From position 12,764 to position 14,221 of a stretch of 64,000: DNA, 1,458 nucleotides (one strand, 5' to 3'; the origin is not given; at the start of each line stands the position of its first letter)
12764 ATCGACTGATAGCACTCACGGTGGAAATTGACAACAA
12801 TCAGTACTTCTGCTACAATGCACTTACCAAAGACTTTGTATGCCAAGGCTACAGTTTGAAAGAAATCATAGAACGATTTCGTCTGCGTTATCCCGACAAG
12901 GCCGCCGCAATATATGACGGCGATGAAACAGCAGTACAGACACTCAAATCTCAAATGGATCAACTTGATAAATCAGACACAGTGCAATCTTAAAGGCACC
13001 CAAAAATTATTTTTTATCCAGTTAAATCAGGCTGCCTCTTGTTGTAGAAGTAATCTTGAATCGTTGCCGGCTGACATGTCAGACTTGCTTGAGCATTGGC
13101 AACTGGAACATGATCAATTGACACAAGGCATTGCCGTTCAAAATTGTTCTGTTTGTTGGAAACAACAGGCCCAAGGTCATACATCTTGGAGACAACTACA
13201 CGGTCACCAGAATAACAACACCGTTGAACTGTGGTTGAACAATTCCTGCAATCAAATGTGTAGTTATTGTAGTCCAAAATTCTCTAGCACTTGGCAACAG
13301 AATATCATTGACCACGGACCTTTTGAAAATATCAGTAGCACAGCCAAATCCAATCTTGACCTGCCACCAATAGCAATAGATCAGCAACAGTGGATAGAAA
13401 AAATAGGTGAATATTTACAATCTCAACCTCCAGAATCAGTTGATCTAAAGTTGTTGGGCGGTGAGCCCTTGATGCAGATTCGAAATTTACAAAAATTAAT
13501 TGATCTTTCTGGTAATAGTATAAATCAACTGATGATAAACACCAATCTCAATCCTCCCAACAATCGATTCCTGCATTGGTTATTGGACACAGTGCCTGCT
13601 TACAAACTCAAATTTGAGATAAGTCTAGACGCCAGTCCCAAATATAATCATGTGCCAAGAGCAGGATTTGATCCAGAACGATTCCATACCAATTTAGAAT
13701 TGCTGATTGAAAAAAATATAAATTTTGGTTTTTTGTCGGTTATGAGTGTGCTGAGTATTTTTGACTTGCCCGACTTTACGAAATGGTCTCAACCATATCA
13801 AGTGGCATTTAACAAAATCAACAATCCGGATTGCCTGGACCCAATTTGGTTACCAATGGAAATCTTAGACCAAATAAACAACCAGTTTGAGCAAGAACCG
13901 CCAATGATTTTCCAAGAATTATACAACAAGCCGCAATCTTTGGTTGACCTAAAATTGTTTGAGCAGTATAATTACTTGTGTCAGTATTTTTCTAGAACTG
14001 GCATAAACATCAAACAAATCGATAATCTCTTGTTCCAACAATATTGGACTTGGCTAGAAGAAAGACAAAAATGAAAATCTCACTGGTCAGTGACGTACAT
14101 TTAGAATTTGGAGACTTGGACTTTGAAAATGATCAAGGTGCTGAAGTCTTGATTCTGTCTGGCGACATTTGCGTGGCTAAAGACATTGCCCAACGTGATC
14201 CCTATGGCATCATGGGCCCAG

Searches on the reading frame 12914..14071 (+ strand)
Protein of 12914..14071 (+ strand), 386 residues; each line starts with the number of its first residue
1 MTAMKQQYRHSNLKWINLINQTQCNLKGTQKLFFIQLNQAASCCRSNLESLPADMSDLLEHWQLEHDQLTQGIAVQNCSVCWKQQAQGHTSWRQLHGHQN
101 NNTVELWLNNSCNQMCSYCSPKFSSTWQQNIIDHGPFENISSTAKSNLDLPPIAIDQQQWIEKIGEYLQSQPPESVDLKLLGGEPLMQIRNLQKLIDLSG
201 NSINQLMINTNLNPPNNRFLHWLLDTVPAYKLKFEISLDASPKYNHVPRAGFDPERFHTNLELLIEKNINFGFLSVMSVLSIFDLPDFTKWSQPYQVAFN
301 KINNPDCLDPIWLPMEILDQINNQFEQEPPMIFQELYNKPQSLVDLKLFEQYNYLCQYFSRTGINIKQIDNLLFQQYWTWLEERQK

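Call 14: search_protein_families(library=pfam, proteins=[window:12914-14071:+], max_evalue=0.001)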
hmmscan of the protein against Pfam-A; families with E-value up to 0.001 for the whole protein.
window:12914-14071:+ (386 aa): 1 family
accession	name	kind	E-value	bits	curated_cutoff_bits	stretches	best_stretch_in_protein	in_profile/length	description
PF04055.27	Radical_SAM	-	4.7e-05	24.1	29.5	1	110-277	5-151/166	Radical SAM superfamily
